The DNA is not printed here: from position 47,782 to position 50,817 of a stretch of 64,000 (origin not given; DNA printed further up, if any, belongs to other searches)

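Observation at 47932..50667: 911-aa protein reads as a solute-binding-like ectodomain fused to a polytopic membrane block and a degenerate histidine-kinase module (His replaced by Arg)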

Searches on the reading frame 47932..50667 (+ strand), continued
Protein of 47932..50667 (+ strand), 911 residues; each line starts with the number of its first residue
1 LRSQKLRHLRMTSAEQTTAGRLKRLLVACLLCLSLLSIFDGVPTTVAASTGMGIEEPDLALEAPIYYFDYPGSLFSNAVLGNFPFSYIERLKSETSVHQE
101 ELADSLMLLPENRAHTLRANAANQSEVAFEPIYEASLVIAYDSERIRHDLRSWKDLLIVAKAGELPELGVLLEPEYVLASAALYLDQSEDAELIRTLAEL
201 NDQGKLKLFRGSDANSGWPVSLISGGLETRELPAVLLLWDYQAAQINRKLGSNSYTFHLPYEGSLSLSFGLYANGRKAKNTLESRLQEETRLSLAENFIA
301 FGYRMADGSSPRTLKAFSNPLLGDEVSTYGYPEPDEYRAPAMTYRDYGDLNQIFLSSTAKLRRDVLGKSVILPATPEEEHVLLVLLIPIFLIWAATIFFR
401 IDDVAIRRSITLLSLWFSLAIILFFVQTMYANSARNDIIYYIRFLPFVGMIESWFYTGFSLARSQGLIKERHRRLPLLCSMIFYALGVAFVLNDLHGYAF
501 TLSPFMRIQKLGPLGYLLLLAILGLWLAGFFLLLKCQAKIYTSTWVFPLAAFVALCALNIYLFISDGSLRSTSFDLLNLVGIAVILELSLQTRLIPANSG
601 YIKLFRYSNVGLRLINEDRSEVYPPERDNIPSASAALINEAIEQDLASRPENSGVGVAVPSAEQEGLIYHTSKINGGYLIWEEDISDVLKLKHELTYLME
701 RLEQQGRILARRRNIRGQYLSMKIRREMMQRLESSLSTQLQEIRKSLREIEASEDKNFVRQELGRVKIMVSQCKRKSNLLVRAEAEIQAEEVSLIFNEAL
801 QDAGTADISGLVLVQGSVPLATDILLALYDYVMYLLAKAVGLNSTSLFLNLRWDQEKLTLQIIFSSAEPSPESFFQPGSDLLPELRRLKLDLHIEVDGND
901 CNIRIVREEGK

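Call 49: search_solved_structures(query=A3, max_evalue=10, show_alignments=3)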
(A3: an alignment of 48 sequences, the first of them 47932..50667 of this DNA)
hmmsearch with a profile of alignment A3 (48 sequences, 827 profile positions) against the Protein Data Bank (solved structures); distinct sequences matched with E-value up to 10: 16.
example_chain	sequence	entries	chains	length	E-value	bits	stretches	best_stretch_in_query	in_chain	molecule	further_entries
5t1p_A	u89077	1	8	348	2.3e-14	55.4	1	84-268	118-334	ABC transporter, periplasmic substrate-binding protein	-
4eqb_A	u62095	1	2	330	0.0024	19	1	95-202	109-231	Spermidine/putrescine ABC superfamily ATP binding cassette transporter, binding protein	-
4gl0_A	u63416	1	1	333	0.012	16.7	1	95-203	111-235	Lmo0810 protein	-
9llg_M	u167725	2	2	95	0.13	13.3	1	424-480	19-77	De novo designed negative allosteric GPCR exoframe modulator targeting TM5/6/7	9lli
8yk0_B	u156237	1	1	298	0.38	11.7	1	430-505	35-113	Probable G-protein coupled receptor 156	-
8yk0_A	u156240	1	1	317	0.43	11.5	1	430-505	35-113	Probable G-protein coupled receptor 156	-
9pym_A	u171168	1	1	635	0.51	11.3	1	323-378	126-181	Isethionate TRAP transporter permease protein DctMQ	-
8yjp_A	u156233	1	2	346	0.51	11.3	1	430-504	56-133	Probable G-protein coupled receptor 156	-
8ieb_A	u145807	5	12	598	1.5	9.7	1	430-504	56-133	Probable G-protein coupled receptor 156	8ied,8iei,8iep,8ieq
5kzo_A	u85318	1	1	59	1.8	9.4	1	428-462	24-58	Neurogenic locus notch homolog protein 1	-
7w0p_R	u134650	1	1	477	2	9.3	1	355-401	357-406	Soluble cytochrome b562,Apelin receptor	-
7w0l_Q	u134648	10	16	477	2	9.3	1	355-401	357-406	Soluble cytochrome b562,Apelin receptor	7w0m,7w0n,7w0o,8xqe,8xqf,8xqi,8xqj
9kuv_R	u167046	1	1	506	2.2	9.2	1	355-401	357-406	Apelin Receptor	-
9kuw_Q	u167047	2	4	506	2.2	9.2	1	355-401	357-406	Apelin receptor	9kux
3jbr_E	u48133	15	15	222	3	8.7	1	354-451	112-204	Voltage-dependent calcium channel gamma-1 subunit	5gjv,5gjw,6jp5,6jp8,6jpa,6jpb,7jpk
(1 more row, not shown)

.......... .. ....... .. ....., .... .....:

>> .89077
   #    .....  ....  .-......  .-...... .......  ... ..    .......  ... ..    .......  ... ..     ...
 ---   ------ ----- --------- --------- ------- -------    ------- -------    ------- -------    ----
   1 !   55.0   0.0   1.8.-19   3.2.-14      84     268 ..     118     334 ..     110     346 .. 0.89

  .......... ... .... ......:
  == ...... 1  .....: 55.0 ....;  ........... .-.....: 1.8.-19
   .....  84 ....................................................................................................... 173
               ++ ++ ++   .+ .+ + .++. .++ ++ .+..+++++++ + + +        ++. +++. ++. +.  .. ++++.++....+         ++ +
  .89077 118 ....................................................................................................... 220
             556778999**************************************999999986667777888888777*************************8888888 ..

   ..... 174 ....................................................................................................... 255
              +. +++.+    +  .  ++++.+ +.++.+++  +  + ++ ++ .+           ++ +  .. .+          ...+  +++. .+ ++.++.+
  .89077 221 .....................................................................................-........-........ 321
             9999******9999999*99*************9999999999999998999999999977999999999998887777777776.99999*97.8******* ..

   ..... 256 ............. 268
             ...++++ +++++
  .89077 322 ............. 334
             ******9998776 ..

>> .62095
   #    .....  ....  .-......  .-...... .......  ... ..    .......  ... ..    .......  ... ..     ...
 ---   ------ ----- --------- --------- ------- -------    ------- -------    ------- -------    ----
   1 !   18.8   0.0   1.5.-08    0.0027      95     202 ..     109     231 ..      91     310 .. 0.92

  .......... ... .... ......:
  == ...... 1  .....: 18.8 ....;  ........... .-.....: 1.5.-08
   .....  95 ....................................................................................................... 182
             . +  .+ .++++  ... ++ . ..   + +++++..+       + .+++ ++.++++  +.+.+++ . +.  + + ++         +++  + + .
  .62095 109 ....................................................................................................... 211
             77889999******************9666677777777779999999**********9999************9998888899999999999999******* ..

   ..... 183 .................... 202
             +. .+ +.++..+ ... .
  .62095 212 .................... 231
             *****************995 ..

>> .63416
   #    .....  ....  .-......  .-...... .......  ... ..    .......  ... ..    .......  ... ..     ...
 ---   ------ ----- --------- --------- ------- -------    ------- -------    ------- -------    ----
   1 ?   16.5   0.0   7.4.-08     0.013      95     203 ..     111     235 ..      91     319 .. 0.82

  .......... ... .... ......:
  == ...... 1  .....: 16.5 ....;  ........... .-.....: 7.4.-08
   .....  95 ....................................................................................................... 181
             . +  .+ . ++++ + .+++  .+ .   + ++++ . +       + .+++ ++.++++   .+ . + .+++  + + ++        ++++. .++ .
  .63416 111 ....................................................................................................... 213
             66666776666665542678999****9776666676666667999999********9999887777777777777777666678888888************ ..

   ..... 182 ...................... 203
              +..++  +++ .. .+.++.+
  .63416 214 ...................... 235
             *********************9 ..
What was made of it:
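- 48091..49065 (+): Extracellular type II periplasmic-binding-protein domain (residues 54-378), cluster-D-like. Family profile against the 5t1p sequence E=2.3e-14 (call 49).
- On Type II periplasmic binding protein (cluster D; Pfam SBP_bac_6-like): The family profile hits the 5t1p sequence at 2.3e-14 (call 49).
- Closest known: Cluster-D solute-binding proteins. Same: There is sequence-profile similarity to 5t1p (E=2.3e-14) and weakly to PotD (call 49).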

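Call 65: find_encoding_contigs(protein=P0002, flank=7000, max_places=1)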
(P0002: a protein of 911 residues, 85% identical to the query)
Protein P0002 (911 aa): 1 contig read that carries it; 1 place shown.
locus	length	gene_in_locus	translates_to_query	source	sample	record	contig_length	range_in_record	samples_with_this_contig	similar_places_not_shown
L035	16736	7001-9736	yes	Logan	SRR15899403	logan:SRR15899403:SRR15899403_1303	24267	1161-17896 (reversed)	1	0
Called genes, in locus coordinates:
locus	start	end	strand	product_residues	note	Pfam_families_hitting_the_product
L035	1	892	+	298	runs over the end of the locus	PF13279:4HBT_2 (faint), PF20791:Acyl-ACP_TE_C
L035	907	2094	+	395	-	PF18975:DUF5711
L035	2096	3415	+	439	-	PF03486:HI0933_like, PF07992:Pyr_redox_2 (faint), PF13738:Pyr_redox_3 (faint), PF01593:Amino_oxidase (faint), PF22780:HI0933_like_1st (weak)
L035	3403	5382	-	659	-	PF00005:ABC_tran, PF02463:SMC_N (faint), PF03193:RsgA_GTPase (faint), PF13175:AAA_15 (faint), PF13304:AAA_21 (faint), PF13521:AAA_28 (faint), PF12848:ABC_tran_Xtn, PF00005:ABC_tran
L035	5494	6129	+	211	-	-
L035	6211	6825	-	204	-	PF00072:Response_reg, PF00196:GerE, PF08281:Sigma70_r4_2 (weak)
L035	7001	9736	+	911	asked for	-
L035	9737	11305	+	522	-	-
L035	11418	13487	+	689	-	PF17802:SpaA (faint)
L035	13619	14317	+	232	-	PF02163:Peptidase_M50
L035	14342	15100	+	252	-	PF02616:SMC_ScpA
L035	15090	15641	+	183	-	PF04079:SMC_ScpB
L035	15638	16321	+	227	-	PF02224:Cytidylate_kin, PF13189:Cytidylate_kin2 (weak), PF13238:AAA_18 (weak), PF13207:AAA_17 (faint)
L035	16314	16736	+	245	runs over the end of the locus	PF01553:Acyltransferase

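Call 66: find_encoding_contigs(protein=P0003, flank=7000, max_places=1)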
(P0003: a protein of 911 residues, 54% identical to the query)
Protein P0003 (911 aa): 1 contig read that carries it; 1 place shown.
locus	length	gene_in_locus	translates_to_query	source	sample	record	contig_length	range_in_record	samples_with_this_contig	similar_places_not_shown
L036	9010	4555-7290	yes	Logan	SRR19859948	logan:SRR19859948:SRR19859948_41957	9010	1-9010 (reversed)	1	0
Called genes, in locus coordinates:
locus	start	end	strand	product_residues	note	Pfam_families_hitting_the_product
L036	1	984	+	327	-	?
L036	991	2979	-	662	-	PF00005:ABC_tran, PF02463:SMC_N (faint), PF13175:AAA_15 (faint), PF13476:AAA_23 (faint), PF13555:AAA_29 (faint), PF13304:AAA_21 (faint), PF12848:ABC_tran_Xtn, PF00005:ABC_tran, +1 more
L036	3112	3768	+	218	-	-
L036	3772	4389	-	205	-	PF00072:Response_reg, PF08281:Sigma70_r4_2 (faint), PF00196:GerE, PF13384:HTH_23 (faint)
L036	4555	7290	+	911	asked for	-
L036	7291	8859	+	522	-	-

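Call 70: search_protein_families(library=pfam, proteins=[L005:5165-6508:-, L005:4119-5042:+, L006:6242-6904:+, L006:3207-5321:-, L008:4628-6046:+, L010:6321-6704:+, L012:5707-6672:+, L016:5674-6765:+, L016:3837-5723:+, L023:6084-6614:+], max_evalue=0.001)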
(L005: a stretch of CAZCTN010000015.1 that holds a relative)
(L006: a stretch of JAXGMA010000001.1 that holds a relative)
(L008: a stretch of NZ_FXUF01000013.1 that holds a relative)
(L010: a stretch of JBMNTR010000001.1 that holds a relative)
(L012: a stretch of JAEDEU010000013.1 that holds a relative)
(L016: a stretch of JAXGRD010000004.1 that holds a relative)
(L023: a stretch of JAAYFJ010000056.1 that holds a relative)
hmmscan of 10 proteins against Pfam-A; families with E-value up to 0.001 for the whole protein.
L005:5165-6508:- (447 aa): 13 families
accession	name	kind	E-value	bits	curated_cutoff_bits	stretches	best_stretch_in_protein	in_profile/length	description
PF07992.20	Pyr_redox_2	-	8.7e-62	209.6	26.1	1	6-303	2-291/291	Pyridine nucleotide-disulphide oxidoreductase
PF00070.33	Pyr_redox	-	1.2e-14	55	22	1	146-225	2-81/82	Pyridine nucleotide-disulphide oxidoreductase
PF02852.28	Pyr_redox_dim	-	8.8e-14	52.1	25.3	1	330-428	8-103/110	Pyridine nucleotide-disulphide oxidoreductase, dimerisation domain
PF01266.30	DAO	-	4.3e-08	33.5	27.9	0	145-175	1-30/353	FAD dependent oxidoreductase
PF03486.20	HI0933_like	-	4.8e-07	29.9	50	0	6-25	2-21/244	HI0933-like protein Rossmann domain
PF05834.18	Lycopene_cycl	-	5.7e-07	29.4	23.4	0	145-179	1-36/380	Lycopene cyclase protein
PF13738.12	Pyr_redox_3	-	2.9e-06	27.2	30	1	78-277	103-305/305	Pyridine nucleotide-disulphide oxidoreductase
PF01946.23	Thi4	-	1.3e-05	25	26.2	0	3-36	16-48/235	Thi4 family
PF00890.30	FAD_binding_2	-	3.9e-05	23.5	20.4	0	6-40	1-33/414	FAD binding domain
PF13454.12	NAD_binding_9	-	7.8e-05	23.1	21.8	0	72-108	116-154/155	FAD-NAD(P)-binding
PF01134.28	GIDA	-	0.00013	21.6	22.1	0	145-188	1-44/391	Glucose inhibited division protein A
PF13450.12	NAD_binding_8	-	0.00016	22.4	21.9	0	148-179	1-31/68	NAD(P)-binding Rossmann-like domain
PF13434.12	Lys_Orn_oxgnase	-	0.0003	20.5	21.3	0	93-170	142-216/339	L-lysine 6-monooxygenase/L-ornithine 5-monooxygenase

L005:4119-5042:+ (307 aa): 2 families
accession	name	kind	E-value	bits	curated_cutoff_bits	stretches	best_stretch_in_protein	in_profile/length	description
PF03466.25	LysR_substrate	-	2e-38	132.3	28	1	92-293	8-207/209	LysR substrate binding domain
PF00126.33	HTH_1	-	1.2e-17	64.1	26.6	1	3-62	1-60/60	Bacterial regulatory helix-turn-helix protein, lysR family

L006:6242-6904:+ (220 aa): 0 families

L006:3207-5321:- (704 aa): 0 families

L008:4628-6046:+ (472 aa): 2 families
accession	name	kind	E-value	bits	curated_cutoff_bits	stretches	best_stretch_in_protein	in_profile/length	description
PF00078.32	RVT_1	-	6e-44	150.6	29.6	1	118-324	1-204/205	Reverse transcriptase (RNA-dependent DNA polymerase)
PF08388.16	GIIM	-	6.1e-20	71.4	23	1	343-419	2-78/80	Group II intron, maturase-specific domain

L010:6321-6704:+ (127 aa): 0 families

L012:5707-6672:+ (321 aa): 14 families
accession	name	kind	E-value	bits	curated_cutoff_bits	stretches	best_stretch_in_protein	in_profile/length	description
PF12146.15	Hydrolase_4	-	8.8e-23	81.3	27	1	116-231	5-118/239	Serine aminopeptidase, S33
PF00561.26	Abhydrolase_1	-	5.2e-15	56.2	25.8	1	117-232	2-115/245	alpha/beta hydrolase fold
PF12697.13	Abhydrolase_6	-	2.6e-11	45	26.3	1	118-227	1-99/217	Alpha/beta hydrolase family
PF00326.27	Peptidase_S9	-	2.9e-11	43.7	22.6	1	138-320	10-207/213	Prolyl oligopeptidase family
PF20408.4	Abhydrolase_11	-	3.5e-09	37.1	27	1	129-313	18-177/193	Alpha/beta hydrolase domain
PF12695.13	Abhydrolase_5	-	4.3e-05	23.8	27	0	176-221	44-88/164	Alpha/beta hydrolase family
PF07819.20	PGAP1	-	8.3e-05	22.9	24.3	1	169-282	66-186/233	PGAP1-like alpha/beta domain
PF05728.18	UPF0227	-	0.0002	21.7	21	1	171-307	38-176/187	Uncharacterised protein family (UPF0227)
PF07859.19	Abhydrolase_3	-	0.00032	21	25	0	186-304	68-209/210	alpha/beta hydrolase fold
PF20434.5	BD-FAE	-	0.00033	20.7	26.8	0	244-282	171-209/215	BD-FAE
PF08386.16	Abhydrolase_4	-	0.00058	20.4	21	1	262-317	34-88/103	TAP-like protein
PF12740.14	PETase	-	0.00066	19.6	28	1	107-212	44-148/263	PET hydrolase-like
PF06821.19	Ser_hydrolase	-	0.00067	20.1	22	0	188-298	54-150/172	Serine hydrolase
PF03959.19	FSH1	-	0.0009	19.4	21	0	173-296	83-195/211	Serine hydrolase (FSH1)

L016:5674-6765:+ (363 aa): 1 family
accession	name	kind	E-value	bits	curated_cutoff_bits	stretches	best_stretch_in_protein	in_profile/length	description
PF01555.25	N6_N4_Mtase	-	6e-43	147.8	26.7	1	62-301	2-218/221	DNA methylase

L016:3837-5723:+ (628 aa): 3 families
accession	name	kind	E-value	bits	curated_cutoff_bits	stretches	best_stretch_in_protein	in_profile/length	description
PF08497.15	Radical_SAM_N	-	1.5e-134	448.4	25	1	29-329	1-300/301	Radical SAM N-terminal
PF11842.13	DUF3362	-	3.8e-21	76.3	27.6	1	546-613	1-73/151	Domain of unknown function (DUF3362)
PF04055.27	Radical_SAM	-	1.4e-08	35.5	29.5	1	334-535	4-163/166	Radical SAM superfamily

L023:6084-6614:+ (176 aa): 1 family
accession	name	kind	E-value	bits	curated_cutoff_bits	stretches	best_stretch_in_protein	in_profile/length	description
PF06177.16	QueT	-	1.4e-34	119.8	33.7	1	19-158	1-139/141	QueT transporter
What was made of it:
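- Tried and rejected: None emerged: oxidoreductase, LysR regulator, group II intron RT, hydrolase, methylase, radical SAM enzyme, QueT (call 70).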

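Call 72: search_protein_families(library=pfam, proteins=[L003:5212-5700:+, L003:5743-10005:+, L004:7861-8349:+, L009:11613-16304:+, L010:11373-11756:+, L015:5572-5949:+, L019:5168-5545:+, L019:5569-6933:+, L021:6411-6788:+, L021:6837-8354:+], max_evalue=0.001)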
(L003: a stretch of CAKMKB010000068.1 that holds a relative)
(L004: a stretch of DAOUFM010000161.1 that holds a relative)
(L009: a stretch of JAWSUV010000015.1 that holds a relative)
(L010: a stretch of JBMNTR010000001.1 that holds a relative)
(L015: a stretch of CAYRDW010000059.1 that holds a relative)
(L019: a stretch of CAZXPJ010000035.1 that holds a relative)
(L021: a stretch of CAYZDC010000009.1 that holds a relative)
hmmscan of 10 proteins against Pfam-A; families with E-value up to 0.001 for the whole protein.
L003:5212-5700:+ (162 aa): 1 family
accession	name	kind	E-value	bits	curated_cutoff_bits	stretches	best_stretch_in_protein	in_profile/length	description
PF22043.2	DUF6935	-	4.5e-45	153.9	27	1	7-155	2-157/158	Domain of unknown function (DUF6935)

L003:5743-10005:+ (1421 aa): 5 families
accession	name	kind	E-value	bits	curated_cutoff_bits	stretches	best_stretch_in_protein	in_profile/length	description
PF00395.25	SLH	-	1.6e-38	130.8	20.8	3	47-86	3-43/44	S-layer homology domain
PF07550.17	Shr-like_HID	-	8.6e-18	65.1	22.3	1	567-651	1-81/82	Heme-binding protein Shr-like, Hb-interacting domain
PF12733.13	Cadherin-like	-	5.6e-15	56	24.2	1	1068-1160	2-89/89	Cadherin-like beta sandwich domain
PF18998.6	Flg_new_2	-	4.8e-13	49.3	23.6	1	1168-1235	2-71/73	Divergent InlB B-repeat domain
PF07581.17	Glug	-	6e-08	33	20.5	1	917-941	1-27/28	The GLUG motif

L004:7861-8349:+ (162 aa): 1 family
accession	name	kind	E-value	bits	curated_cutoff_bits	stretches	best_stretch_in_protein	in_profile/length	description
PF22043.2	DUF6935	-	7.7e-56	188.9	27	1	6-155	1-157/158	Domain of unknown function (DUF6935)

L009:11613-16304:+ (1564 aa): 4 families
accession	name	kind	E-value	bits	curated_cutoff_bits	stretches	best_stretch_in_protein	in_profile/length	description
PF07550.17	Shr-like_HID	-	1.1e-42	144.9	22.3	3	804-898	1-82/82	Heme-binding protein Shr-like, Hb-interacting domain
PF13306.12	LRR_5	-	2.5e-34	118.4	27.7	2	676-754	12-93/127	BspA type Leucine rich repeat region (6 copies)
PF07833.16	Cu_amine_oxidN1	-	1e-28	99.9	24.2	1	56-163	2-107/108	Copper amine oxidase N-terminal domain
PF18998.6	Flg_new_2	-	1.9e-17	63.4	23.6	2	1446-1517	7-71/73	Divergent InlB B-repeat domain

L010:11373-11756:+ (127 aa): 1 family
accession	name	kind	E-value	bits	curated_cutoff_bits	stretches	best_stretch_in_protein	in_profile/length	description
PF18692.7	DUF5640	-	2.6e-15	56.5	28.5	1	42-121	1-79/85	Family of unknown function (DUF5640)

L015:5572-5949:+ (125 aa): 0 families

L019:5168-5545:+ (125 aa): 0 families

L019:5569-6933:+ (454 aa): 0 families

L021:6411-6788:+ (125 aa): 0 families

L021:6837-8354:+ (505 aa): 0 families
